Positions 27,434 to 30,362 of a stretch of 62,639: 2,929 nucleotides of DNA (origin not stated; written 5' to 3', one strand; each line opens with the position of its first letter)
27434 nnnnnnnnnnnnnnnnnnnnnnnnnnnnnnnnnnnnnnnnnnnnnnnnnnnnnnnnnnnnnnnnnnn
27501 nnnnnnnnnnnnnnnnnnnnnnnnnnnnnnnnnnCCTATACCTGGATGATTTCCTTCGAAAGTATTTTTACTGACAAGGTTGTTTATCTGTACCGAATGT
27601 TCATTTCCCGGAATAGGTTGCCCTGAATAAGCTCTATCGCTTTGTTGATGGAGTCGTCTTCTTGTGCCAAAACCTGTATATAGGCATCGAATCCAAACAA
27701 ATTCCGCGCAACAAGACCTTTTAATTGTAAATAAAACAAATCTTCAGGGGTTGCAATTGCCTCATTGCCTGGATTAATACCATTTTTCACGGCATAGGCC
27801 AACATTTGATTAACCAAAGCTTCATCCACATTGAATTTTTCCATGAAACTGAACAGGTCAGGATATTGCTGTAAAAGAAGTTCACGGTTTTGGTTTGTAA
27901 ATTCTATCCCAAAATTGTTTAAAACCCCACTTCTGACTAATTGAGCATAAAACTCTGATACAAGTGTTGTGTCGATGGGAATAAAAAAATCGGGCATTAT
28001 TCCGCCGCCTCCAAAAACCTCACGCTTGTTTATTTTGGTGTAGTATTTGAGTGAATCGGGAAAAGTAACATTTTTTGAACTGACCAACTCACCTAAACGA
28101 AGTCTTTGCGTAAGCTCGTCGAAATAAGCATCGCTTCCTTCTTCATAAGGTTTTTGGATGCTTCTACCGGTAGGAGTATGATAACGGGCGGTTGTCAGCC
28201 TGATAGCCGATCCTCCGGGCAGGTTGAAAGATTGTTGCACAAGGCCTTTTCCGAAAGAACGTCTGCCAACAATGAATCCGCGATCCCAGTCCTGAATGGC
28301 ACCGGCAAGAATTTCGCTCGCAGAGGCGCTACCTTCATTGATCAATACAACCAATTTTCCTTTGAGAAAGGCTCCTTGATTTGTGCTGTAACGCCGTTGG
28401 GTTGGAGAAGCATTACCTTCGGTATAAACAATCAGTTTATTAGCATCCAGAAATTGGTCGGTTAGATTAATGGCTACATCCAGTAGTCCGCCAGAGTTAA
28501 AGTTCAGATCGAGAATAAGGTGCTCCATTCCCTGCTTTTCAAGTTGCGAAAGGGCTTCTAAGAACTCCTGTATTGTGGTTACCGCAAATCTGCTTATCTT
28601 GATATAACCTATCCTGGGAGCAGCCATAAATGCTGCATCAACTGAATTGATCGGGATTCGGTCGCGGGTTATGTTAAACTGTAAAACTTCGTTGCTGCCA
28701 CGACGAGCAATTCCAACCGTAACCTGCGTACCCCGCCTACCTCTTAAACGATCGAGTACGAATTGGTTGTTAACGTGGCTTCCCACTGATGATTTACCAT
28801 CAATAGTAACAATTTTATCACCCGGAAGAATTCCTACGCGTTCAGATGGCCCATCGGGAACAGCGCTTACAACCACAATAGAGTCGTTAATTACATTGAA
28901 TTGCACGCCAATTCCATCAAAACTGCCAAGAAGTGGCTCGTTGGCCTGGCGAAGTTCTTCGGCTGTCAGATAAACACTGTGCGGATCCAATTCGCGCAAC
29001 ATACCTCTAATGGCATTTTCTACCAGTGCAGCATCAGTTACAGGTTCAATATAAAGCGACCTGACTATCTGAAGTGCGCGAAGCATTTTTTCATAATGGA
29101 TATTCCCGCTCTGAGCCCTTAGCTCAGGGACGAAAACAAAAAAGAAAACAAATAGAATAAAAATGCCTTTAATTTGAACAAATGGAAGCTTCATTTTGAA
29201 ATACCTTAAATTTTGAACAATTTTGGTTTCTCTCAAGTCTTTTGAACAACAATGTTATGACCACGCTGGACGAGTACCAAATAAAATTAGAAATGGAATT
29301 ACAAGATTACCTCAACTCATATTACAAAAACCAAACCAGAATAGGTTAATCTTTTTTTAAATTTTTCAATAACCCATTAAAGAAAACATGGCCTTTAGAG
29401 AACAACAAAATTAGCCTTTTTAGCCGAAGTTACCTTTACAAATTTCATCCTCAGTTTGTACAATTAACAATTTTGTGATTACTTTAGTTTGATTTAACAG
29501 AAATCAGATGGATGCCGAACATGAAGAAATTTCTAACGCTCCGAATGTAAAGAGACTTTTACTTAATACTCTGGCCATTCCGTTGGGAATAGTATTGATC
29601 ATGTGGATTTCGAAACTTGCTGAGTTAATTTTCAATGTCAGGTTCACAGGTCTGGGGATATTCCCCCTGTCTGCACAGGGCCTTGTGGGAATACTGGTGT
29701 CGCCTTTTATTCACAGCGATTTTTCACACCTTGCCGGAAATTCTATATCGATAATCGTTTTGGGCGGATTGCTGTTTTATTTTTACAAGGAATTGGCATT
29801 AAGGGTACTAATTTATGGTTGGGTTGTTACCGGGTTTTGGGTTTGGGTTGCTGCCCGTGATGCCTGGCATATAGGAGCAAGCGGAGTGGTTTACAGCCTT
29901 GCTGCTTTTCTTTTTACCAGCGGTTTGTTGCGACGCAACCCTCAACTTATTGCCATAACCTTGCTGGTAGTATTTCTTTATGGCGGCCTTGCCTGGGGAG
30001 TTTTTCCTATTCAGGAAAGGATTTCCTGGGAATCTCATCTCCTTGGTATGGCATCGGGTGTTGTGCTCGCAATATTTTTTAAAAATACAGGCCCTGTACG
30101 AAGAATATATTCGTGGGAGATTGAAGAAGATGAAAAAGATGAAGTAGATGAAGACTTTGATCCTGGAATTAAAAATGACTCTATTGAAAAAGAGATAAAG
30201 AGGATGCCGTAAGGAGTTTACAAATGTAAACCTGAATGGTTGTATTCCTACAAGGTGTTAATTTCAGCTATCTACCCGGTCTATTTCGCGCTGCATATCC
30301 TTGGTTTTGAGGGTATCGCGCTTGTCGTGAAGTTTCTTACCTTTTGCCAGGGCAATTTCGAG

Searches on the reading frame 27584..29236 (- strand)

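Call 63: search_protein_families(library=pfam, proteins=[window:27584-29236:-], max_evalue=0.00001)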
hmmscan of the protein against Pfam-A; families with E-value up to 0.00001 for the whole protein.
window:27584-29236:- (550 aa): 4 families
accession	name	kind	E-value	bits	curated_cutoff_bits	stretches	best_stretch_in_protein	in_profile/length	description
PF03572.23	Peptidase_S41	-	3e-50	170.4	24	1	208-362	1-156/165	Peptidase family S41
PF13180.12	PDZ_2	-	1e-09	39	27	1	109-183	3-74/80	PDZ domain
PF22694.1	CtpB_N-like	-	7e-09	36.5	27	1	47-93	37-84/85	Activating protease CtpB N-terminal domain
PF17820.7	PDZ_6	-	1e-07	32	27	1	121-178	1-54/54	PDZ domain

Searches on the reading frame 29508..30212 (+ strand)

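Call 63: search_protein_families(library=pfam, proteins=[window:29508-30212:+], max_evalue=0.00001)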
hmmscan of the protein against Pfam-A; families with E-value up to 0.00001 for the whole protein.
window:29508-30212:+ (234 aa): 1 family
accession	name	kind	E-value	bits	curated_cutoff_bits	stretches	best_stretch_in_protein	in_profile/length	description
PF01694.28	Rhomboid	-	6.5e-15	56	22.6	1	60-191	5-140/143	Rhomboid domain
